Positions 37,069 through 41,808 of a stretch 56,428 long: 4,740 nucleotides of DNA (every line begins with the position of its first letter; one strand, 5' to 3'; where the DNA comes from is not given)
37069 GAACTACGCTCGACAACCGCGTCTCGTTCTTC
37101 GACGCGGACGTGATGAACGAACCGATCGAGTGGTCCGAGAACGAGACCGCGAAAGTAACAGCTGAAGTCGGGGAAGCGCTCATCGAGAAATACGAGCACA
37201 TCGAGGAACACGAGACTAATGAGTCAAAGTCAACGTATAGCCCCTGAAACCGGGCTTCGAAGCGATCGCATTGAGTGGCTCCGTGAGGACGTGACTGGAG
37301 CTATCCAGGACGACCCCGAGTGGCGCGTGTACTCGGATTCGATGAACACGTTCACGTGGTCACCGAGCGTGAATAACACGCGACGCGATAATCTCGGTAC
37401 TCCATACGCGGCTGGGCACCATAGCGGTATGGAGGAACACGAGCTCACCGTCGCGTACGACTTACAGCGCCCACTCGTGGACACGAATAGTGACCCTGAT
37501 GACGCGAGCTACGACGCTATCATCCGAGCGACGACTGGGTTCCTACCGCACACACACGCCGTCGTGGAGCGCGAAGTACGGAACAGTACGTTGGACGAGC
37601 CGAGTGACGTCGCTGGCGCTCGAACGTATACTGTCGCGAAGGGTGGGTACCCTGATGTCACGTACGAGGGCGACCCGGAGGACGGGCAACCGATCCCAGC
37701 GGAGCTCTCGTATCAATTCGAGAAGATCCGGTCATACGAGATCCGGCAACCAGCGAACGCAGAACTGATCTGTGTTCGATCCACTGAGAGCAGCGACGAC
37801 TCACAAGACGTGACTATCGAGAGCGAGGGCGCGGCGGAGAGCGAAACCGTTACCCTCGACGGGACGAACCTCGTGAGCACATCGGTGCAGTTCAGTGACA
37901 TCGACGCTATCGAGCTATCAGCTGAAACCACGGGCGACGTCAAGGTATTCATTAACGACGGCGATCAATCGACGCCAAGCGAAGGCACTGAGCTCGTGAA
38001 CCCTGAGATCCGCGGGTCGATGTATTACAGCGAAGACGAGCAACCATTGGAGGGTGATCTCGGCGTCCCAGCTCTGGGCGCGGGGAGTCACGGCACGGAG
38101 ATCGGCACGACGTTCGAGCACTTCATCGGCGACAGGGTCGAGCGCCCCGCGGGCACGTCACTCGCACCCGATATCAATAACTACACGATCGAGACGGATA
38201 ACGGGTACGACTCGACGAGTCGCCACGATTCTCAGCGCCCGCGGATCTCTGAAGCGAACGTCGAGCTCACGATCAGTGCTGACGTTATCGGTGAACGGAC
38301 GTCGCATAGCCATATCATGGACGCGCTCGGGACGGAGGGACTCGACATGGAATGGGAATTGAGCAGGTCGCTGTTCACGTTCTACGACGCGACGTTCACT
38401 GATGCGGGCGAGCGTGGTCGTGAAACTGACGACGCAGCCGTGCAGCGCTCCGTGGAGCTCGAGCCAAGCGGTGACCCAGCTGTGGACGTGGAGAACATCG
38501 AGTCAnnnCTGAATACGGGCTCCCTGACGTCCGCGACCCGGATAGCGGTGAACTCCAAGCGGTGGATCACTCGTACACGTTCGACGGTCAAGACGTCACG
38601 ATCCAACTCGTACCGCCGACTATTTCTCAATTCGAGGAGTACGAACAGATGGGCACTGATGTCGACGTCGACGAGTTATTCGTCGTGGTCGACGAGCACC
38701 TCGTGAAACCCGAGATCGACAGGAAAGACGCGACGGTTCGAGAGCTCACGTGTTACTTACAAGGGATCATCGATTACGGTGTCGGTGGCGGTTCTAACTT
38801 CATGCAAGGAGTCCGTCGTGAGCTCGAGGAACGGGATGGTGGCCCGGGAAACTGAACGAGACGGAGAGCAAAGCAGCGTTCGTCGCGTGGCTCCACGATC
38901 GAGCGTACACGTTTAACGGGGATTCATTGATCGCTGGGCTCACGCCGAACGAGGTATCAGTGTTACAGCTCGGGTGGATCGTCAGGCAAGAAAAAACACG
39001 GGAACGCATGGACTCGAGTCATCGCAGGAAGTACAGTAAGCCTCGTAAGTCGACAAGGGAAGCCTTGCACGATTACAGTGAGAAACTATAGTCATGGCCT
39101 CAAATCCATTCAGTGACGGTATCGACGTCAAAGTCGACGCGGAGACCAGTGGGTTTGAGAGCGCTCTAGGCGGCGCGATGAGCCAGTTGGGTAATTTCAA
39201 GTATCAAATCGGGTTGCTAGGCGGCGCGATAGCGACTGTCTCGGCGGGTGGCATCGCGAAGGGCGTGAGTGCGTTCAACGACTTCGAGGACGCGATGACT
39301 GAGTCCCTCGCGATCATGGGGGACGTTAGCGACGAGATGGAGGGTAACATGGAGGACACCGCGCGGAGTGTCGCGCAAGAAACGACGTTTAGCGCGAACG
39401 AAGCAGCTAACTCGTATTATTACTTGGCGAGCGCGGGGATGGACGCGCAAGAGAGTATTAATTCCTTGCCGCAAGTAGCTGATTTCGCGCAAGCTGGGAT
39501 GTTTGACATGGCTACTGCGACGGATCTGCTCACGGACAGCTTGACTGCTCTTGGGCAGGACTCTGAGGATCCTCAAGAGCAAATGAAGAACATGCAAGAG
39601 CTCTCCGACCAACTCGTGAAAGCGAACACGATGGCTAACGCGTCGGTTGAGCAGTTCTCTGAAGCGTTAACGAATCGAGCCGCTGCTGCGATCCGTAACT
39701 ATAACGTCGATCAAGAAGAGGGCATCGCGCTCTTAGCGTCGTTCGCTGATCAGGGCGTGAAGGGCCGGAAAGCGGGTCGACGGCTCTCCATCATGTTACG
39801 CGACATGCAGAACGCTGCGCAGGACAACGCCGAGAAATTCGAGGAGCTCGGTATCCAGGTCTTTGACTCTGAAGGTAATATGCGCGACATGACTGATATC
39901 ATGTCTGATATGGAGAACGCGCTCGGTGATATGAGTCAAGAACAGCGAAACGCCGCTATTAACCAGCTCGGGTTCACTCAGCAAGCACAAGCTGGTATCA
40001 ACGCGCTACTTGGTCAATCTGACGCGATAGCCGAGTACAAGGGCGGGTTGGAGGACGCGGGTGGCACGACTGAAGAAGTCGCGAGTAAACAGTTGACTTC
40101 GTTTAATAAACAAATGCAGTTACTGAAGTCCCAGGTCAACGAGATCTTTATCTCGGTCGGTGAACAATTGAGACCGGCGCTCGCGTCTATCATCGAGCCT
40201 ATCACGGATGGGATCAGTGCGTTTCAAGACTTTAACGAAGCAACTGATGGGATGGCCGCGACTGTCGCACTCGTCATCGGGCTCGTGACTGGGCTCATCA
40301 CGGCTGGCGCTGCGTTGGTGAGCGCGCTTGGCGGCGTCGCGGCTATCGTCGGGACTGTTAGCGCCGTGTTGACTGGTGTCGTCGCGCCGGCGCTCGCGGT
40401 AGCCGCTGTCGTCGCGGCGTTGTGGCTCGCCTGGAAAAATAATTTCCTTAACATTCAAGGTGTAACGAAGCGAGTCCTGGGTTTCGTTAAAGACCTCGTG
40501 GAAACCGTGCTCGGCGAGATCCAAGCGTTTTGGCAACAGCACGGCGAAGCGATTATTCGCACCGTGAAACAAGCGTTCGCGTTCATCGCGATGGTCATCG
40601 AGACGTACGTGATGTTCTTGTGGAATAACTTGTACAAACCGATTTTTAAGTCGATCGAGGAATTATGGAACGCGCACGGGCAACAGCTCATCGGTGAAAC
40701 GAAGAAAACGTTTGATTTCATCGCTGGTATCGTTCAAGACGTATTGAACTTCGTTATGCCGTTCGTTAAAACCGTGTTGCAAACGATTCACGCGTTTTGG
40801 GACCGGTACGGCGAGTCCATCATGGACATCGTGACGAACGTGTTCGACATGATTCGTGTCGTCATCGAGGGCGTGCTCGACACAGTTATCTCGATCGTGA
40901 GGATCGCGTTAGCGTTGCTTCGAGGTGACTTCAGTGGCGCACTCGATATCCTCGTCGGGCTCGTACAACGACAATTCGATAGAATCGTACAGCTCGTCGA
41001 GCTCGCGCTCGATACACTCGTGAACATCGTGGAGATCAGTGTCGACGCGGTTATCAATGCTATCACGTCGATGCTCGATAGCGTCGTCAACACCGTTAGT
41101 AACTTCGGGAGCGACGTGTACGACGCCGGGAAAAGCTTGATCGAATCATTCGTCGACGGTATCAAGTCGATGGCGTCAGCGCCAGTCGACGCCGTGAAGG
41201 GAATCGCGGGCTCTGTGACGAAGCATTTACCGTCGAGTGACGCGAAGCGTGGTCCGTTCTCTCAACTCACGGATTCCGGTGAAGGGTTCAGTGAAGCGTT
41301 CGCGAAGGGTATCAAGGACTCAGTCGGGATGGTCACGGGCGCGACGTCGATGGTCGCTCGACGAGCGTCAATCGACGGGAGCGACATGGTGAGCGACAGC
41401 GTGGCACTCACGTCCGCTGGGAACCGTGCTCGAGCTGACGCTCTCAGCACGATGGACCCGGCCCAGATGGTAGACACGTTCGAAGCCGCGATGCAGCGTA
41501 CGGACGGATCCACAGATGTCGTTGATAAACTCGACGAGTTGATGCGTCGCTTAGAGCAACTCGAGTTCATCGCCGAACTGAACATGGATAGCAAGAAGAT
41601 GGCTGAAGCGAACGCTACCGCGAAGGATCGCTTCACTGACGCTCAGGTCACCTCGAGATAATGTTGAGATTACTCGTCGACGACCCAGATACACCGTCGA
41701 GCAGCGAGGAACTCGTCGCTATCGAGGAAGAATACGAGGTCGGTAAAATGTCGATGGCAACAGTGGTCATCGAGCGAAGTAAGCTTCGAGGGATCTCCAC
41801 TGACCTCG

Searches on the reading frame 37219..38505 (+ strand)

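Call 21: search_protein_families(library=pfam, proteins=[window:37219-38505:+], max_evalue=0.001)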
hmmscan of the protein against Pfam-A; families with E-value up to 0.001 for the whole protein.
window:37219-38505:+ (429 aa): 0 families

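Call 22: search_protein_families(library=phrogs, proteins=[window:37219-38505:+], max_evalue=0.001)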
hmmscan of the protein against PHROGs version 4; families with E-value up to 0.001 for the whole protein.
window:37219-38505:+ (429 aa): 1 family
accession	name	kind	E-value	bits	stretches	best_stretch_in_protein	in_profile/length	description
phrog_34360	-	unknown function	1.1e-108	365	1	3-410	8-418/433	-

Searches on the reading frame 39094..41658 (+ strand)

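Call 21: search_protein_families(library=pfam, proteins=[window:39094-41658:+], max_evalue=0.001)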
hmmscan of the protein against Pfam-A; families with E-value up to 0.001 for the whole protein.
window:39094-41658:+ (855 aa): 1 family
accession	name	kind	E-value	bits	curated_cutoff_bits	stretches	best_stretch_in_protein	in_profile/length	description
PF10145.14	PhageMin_Tail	-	3e-37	128.9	33.2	1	87-292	1-199/201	Phage-related minor tail protein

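Call 22: search_protein_families(library=phrogs, proteins=[window:39094-41658:+], max_evalue=0.001)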
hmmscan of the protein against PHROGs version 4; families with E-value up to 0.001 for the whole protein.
window:39094-41658:+ (855 aa): 40 families (the best 25 are shown)
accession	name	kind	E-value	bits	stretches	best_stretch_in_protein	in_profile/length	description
phrog_1272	-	tail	3.7e-74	251.3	2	23-749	225-996/1606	tail length tape measure protein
phrog_1533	-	tail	1.7e-72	245.7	1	25-461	212-640/1688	tail length tape measure protein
phrog_991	-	tail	3.4e-69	234.8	1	15-591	249-800/1966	tail length tape measure protein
phrog_58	-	tail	2.8e-61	209.2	1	20-787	297-1029/1544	tail length tape measure protein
phrog_28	-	tail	5.5e-55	188.5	1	25-507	232-701/1228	tail length tape measure protein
phrog_4704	-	tail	1.9e-51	176.5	1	49-423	207-570/625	tail length tape measure protein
phrog_5493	-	tail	8.2e-50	171.1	2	16-306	32-305/1102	tail length tape measure protein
phrog_1293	-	tail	2.2e-46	159.3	1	51-430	172-556/1424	tail length tape measure protein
phrog_9696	-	tail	1.7e-44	153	1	11-437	25-434/1415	tail length tape measure protein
phrog_167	-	tail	2e-38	132.9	1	26-746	262-998/1555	tail length tape measure protein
phrog_5218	-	unknown function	7.7e-37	128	2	39-445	208-638/1599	-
phrog_19074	-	unknown function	1.5e-30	107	1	43-379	138-464/1384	-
phrog_305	-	tail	3.8e-26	93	1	250-832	370-798/1001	tail length tape measure protein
phrog_971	-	lysis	2e-22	80.8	1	30-789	117-847/1338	endolysin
phrog_4200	-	tail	3.8e-20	73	1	273-751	67-546/732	tail length tape measure protein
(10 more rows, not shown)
